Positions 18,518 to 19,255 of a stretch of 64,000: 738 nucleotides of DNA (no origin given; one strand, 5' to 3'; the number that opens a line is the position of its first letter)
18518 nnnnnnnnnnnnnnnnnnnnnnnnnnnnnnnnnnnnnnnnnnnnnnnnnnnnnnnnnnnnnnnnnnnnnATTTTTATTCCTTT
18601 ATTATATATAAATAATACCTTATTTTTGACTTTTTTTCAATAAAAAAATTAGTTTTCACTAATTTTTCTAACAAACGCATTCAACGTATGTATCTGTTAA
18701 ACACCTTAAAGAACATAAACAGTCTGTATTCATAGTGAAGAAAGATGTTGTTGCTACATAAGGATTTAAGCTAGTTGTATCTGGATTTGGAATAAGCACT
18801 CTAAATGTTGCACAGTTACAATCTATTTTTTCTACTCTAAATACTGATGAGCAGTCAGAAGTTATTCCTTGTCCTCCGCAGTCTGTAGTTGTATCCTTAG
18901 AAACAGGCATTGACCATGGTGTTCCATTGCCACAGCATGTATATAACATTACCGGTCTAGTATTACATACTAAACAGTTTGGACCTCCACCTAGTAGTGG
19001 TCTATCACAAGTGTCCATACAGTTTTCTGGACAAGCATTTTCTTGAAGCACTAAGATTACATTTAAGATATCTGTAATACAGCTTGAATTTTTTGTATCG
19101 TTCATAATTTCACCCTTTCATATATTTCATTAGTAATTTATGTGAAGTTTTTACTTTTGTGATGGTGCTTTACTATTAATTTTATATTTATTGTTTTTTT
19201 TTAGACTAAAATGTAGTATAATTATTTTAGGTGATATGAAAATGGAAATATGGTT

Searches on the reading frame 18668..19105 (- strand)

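Call 17: search_protein_families(library=pfam, proteins=[window:18668-19105:-], max_evalue=0.01)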
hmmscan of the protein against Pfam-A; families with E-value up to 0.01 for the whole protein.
window:18668-19105:- (145 aa): 1 family
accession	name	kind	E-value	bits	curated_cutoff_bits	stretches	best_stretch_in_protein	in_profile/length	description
PF10612.14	Spore-coat_CotZ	-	2.6e-11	44.4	24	1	4-112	7-112/159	Spore coat protein Z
